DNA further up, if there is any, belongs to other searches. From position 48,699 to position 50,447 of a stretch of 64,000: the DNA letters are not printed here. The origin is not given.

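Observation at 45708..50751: Five-gene cytochrome operon: tetrahaem cytochrome c, NrfC-like FeS protein, NrfD-like membrane protein, HAO-family octahaem cytochrome and an unknown protein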

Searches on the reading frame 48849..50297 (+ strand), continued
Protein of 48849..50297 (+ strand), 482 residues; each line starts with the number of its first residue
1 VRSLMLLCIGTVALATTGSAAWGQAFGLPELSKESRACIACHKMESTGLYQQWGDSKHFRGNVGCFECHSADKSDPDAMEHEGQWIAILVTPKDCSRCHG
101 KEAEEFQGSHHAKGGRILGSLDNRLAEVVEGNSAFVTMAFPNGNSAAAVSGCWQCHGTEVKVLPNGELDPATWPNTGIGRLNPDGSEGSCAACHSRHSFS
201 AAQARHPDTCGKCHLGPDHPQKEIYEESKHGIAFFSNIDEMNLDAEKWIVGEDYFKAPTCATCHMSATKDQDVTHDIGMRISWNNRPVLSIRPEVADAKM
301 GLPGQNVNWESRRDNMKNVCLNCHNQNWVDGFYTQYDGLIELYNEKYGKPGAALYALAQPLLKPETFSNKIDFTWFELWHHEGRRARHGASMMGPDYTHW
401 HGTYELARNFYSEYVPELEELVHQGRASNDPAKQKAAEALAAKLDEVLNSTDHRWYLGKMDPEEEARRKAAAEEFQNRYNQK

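Call 7: search_solved_structures(query=window:48849-50297:+, max_evalue=1, show_alignments=2)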
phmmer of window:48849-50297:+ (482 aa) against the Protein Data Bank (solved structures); distinct sequences matched with E-value up to 1: 9.
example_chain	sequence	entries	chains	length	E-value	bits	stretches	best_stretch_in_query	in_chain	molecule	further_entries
4qo5_A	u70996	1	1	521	9.3e-52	179.8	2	63-269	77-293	Hypothetical multiheme protein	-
6h5l_A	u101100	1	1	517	1.9e-17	66.6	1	187-334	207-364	Similar to hydroxylamine oxidoreductase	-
1fgj_A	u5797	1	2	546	2.3e-17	66.3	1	186-337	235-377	HYDROXYLAMINE OXIDOREDUCTASE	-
4fas_A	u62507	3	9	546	2.7e-17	66.1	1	187-337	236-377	Hydroxylamine oxidoreductase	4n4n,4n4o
6m0p_A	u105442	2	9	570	3.3e-17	65.8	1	187-337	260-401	Aerobic hydroxylamine oxidoreductase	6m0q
4n4j_A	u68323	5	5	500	4.6e-12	48.8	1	187-267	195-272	hydroxylamine oxidoreductase | Similar to hydroxylamine oxidoreductase hao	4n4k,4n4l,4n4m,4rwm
6hif_G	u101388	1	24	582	2.1e-11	46.7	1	186-328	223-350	Hydrazine dehydrogenase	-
6t5e_A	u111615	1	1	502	5e-11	45.4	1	187-266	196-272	Hydroxylamine oxidoreductase-like protein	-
2j7a_C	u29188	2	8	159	0.26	13.3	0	16-70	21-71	CYTOCHROME C QUINOL DEHYDROGENASE NRFH | NAPC/NIRT CYTOCHROME C FAMILY PROTEIN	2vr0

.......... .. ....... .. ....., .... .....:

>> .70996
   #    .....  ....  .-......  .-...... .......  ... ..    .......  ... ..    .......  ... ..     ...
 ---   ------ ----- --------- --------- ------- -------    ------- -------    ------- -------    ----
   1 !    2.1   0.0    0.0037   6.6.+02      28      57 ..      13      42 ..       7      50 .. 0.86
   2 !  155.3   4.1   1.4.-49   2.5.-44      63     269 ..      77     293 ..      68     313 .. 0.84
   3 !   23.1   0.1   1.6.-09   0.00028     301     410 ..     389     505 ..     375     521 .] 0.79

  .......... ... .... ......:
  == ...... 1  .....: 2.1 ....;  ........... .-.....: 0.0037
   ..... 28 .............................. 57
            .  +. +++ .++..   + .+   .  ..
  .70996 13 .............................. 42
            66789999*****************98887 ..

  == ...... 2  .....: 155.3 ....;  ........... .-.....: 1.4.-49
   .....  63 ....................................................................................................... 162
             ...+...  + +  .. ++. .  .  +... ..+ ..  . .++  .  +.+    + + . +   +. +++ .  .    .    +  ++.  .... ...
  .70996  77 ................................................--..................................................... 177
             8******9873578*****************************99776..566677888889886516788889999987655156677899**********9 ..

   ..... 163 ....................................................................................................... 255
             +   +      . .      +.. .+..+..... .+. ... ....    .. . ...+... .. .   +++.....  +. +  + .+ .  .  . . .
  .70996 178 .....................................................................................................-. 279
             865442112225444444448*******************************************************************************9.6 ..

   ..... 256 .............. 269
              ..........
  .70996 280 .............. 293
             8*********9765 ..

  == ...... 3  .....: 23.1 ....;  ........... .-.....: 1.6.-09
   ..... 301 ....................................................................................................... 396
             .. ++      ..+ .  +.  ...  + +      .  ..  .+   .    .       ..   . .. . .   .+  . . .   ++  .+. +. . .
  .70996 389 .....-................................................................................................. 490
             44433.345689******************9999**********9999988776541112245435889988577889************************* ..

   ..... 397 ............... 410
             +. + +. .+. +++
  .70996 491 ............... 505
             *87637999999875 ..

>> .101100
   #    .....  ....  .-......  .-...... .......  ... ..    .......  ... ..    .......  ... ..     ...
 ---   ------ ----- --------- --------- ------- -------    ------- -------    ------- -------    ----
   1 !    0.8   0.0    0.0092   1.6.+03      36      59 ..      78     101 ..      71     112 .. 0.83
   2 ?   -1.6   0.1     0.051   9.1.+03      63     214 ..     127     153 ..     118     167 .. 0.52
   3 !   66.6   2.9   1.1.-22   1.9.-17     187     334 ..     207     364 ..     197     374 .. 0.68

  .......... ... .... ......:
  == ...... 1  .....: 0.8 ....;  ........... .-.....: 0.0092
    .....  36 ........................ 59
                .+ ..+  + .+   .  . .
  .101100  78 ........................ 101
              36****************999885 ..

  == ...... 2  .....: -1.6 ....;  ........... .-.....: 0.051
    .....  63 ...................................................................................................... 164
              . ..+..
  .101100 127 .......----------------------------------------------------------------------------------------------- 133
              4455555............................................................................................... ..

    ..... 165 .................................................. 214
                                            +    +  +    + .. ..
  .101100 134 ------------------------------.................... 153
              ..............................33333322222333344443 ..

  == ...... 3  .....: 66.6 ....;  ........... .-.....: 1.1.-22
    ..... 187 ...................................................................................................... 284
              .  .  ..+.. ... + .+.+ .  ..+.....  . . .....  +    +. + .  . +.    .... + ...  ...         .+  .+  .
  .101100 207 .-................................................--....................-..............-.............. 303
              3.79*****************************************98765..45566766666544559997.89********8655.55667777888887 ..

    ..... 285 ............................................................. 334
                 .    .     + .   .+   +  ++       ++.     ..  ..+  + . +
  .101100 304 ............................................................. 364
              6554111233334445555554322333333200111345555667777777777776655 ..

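Call 8: find_encoding_contigs(protein=P0022, flank=8000, max_places=2)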
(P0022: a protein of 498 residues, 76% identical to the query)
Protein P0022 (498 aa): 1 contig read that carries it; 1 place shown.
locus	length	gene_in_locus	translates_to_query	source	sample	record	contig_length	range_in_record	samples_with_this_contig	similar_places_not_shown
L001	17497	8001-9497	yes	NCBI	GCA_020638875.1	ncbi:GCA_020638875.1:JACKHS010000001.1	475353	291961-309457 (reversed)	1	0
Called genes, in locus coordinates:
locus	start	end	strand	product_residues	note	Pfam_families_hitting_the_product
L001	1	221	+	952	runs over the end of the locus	-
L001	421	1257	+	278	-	PF08668:HDOD, PF01966:HD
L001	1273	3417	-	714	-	PF00884:Sulfatase, PF01663:Phosphodiest, PF16347:SGSH_C, PF00515:TPR_1 (weak), PF07719:TPR_2 (weak), PF14559:TPR_19, PF13432:TPR_16, PF23914:TPR_CcmH_CycH, +9 more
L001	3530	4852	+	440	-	PF13393:tRNA-synt_His, PF03129:HGTP_anticodon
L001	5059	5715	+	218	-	PF14522:Cytochrome_C7 (faint)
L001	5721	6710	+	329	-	PF12838:Fer4_7 (weak), PF12837:Fer4_6 (faint), PF13247:Fer4_11, PF00037:Fer4 (weak), PF12797:Fer4_2 (weak), PF13237:Fer4_10 (weak), PF12838:Fer4_7, PF13247:Fer4_11, +3 more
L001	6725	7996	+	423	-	PF03916:NrfD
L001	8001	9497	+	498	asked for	PF22113:Mtrc-MtrF_II-IV_dom (faint), PF13435:Cytochrome_C554 (faint), PF14522:Cytochrome_C7 (faint), PF14537:Cytochrom_c3_2 (faint), PF09699:Paired_CXXCH_1 (faint), PF13447:Multi-haem_cyto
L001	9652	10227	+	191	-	-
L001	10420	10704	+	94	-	PF07238:PilZ (weak)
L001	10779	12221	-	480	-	PF00361:Proton_antipo_M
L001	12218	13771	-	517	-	PF01059:Oxidored_q5_N, PF00361:Proton_antipo_M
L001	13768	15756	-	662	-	PF00662:Proton_antipo_N, PF00361:Proton_antipo_M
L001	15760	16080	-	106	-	PF00420:Oxidored_q2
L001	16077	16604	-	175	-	PF00499:Oxidored_q3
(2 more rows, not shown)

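Call 9: find_encoding_contigs(protein=P0048, flank=8000, max_places=2)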
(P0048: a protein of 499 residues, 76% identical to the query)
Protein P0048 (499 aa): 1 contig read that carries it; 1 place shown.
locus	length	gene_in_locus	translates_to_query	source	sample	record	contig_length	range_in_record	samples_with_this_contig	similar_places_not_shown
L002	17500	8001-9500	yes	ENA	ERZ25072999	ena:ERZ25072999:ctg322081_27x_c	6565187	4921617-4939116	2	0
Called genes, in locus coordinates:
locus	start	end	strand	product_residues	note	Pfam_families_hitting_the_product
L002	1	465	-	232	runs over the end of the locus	PF14522:Cytochrome_C7 (faint)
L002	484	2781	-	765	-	PF04879:Molybdop_Fe4S4, PF00384:Molybdopterin, PF01568:Molydop_binding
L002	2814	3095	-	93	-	-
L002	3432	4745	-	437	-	PF13372:Alginate_exp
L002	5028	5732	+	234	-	PF14522:Cytochrome_C7 (faint)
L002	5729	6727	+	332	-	PF12838:Fer4_7, PF13183:Fer4_8 (weak), PF13237:Fer4_10 (weak), PF13247:Fer4_11, PF13187:Fer4_9 (weak), PF00037:Fer4 (weak), PF12838:Fer4_7, PF13247:Fer4_11, +8 more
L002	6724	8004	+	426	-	PF03916:NrfD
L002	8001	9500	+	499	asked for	PF13435:Cytochrome_C554 (faint), PF09699:Paired_CXXCH_1 (faint), PF14522:Cytochrome_C7 (faint), PF13447:Multi-haem_cyto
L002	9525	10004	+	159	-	-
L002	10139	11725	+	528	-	PF14495:Cytochrom_C550 (faint), PF00034:Cytochrom_C (weak), PF13442:Cytochrome_CBB3, PF00034:Cytochrom_C, PF13442:Cytochrome_CBB3, PF09459:EB_dh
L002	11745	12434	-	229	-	PF00072:Response_reg, PF00196:GerE, PF08281:Sigma70_r4_2 (faint)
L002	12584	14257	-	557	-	PF13187:Fer4_9 (faint), PF12838:Fer4_7 (faint), PF12837:Fer4_6 (faint), PF13237:Fer4_10 (faint), PF14697:Fer4_21 (faint), PF13484:Fer4_16 (faint), PF02775:TPP_enzyme_C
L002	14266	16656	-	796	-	PF01855:POR_N, PF17147:PFOR_II, PF01558:POR, PF00571:CBS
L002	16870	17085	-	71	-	-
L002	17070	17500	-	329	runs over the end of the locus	PF04273:BLH_phosphatase, PF13649:Methyltransf_25 (faint)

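Call 10: find_encoding_contigs(protein=P0065, flank=8000, max_places=2)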
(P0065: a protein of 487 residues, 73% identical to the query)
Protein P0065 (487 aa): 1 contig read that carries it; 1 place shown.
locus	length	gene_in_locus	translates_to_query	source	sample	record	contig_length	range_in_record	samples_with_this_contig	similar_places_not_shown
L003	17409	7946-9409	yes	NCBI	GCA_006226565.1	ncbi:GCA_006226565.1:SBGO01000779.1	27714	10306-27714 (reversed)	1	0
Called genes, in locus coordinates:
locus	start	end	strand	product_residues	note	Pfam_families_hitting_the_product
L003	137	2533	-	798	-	PF10518:TAT_signal (weak), PF04879:Molybdop_Fe4S4, PF00384:Molybdopterin, PF01568:Molydop_binding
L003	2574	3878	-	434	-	PF13372:Alginate_exp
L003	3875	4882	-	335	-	PF03781:FGE-sulfatase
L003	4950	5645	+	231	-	PF09699:Paired_CXXCH_1 (faint)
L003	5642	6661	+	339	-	PF12838:Fer4_7, PF13183:Fer4_8 (weak), PF13187:Fer4_9 (weak), PF13247:Fer4_11, PF13187:Fer4_9 (weak), PF12797:Fer4_2 (weak), PF00037:Fer4 (weak), PF13247:Fer4_11, +6 more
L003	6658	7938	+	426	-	PF03916:NrfD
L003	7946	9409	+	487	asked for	PF13435:Cytochrome_C554 (faint), PF14522:Cytochrome_C7 (faint), PF13447:Multi-haem_cyto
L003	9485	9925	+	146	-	-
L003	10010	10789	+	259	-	-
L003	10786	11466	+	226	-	-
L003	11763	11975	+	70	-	-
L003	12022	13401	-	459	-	PF00989:PAS, PF08448:PAS_4, PF13188:PAS_8, PF13426:PAS_9, PF00158:Sigma54_activat, PF14532:Sigma54_activ_2, PF07728:AAA_5, PF25601:AAA_lid_14, +3 more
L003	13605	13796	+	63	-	-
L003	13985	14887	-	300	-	PF00106:adh_short, PF08659:KR, PF13561:adh_short_C2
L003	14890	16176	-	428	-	PF00375:SDF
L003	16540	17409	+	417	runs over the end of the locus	PF12706:Lactamase_B_2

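Call 20: find_related_loci(query=window:48849-50297:+, collection=genome_contigs, flank=7000)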
Query window:48849-50297:+ (482 aa) in genome_contigs; peptide patterns used: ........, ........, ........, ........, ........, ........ (x = any residue, [..] = any of these).
599 stretches matched a pattern (row limit reached: there are more); 591 encode a relative of the query (tblastn E <= 1e-3); the best 80 are kept; 80 distinct loci.
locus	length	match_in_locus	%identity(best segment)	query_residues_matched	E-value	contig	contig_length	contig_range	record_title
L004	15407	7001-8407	74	13-481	0e+0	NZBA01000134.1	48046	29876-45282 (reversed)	MAG: Planctomycetota bacterium isolate ARS15 MHASMcontig_462946, whole genome shotgun sequence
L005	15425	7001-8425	74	2-479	0e+0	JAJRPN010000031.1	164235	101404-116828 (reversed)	MAG: Planctomycetota bacterium isolate Dive100_bin1.59 k141_871934, whole genome shotgun sequence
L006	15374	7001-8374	76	24-481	0e+0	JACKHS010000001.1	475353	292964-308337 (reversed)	MAG: Planctomycetota bacterium isolate HK-STAS-PLAN-24 HK-STAS-PLAN-24_1, whole genome shotgun sequence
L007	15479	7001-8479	71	1-479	0e+0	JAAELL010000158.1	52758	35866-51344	MAG: bacterium isolate Bpl_4 BplG_CONTIG1538729, whole genome shotgun sequence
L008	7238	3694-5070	75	21-479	0e+0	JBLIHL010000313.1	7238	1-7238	MAG: Paracoccaceae bacterium isolate 3300054696_62 Ga0535666_0022019, whole genome shotgun sequence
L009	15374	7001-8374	74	23-480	0e+0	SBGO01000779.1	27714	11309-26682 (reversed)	MAG: Deltaproteobacteria bacterium isolate M1802 scaffold_236_1, whole genome shotgun sequence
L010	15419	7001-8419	71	7-479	0e+0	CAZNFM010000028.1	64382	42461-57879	MAG TPA_asm: uncultured Planctomycetaceae bacterium isolate SRP278314_co1_347 genome assembly, contig: NODE_585_length_6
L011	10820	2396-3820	74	4-479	0e+0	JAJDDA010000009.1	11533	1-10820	MAG: Phycisphaerales bacterium isolate OFTM206 OFTM206_8, whole genome shotgun sequence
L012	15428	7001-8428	69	1-479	0e+0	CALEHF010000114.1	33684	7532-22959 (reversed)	MAG TPA_asm: uncultured bacterium isolate ERR2206785_bin.14_CONCOCT_v1.1_MAG genome assembly, contig: ERZ890425.84, whol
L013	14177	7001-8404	71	12-479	0e+0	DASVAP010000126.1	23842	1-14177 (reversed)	MAG TPA_asm: Planctomycetota bacterium isolate SMAG_U1956 k141_1612934, whole genome shotgun sequence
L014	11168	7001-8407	73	12-479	0e+0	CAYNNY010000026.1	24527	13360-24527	MAG TPA_asm: uncultured Verrucomicrobiales bacterium isolate binchicken_co67_250 genome assembly, contig: NODE_2016_leng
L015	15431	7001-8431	69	2-482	0e+0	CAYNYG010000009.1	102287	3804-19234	MAG TPA_asm: uncultured Planctomycetales bacterium isolate SRP329715_co1_410 genome assembly, contig: NODE_195_length_10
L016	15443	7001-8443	70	1-480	0e+0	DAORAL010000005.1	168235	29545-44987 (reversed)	MAG TPA_asm: Phycisphaerae bacterium isolate AMR_MDS_0959 NODE_20_length_168235_cov_7.955334, whole genome shotgun seque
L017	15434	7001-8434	70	1-481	0e+0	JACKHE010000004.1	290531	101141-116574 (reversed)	MAG: Phycisphaeraceae bacterium isolate HK-STAS-PLAN-10 HK-STAS-PLAN-10_4, whole genome shotgun sequence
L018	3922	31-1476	68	1-481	0e+0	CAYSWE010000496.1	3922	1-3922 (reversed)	MAG TPA_asm: uncultured Phycisphaerales bacterium isolate SRP163575_co1_399 genome assembly, contig: NODE_50185_length_3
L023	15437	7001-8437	71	2-479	0e+0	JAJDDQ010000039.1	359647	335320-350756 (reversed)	MAG: Phycisphaerae bacterium isolate OFTM258 OFTM258_38, whole genome shotgun sequence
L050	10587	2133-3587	67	1-481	0e+0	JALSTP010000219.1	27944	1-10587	MAG: Sedimenticola sp. isolate 356-308_metabat2_scaf2bin.112 356-308_scaffold_910_c1, whole genome shotgun sequence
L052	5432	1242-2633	70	14-479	0e+0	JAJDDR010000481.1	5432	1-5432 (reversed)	MAG: Phycisphaerae bacterium isolate OFTM285 OFTM285_480, whole genome shotgun sequence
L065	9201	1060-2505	68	2-479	0e+0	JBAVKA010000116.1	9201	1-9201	MAG: Gammaproteobacteria bacterium isolate MFD05464_ilm_asm_bin16 k127_393095, whole genome shotgun sequence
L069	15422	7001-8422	70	5-481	0e+0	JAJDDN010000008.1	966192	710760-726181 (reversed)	MAG: Phycisphaerales bacterium isolate OFTM189 OFTM189_7, whole genome shotgun sequence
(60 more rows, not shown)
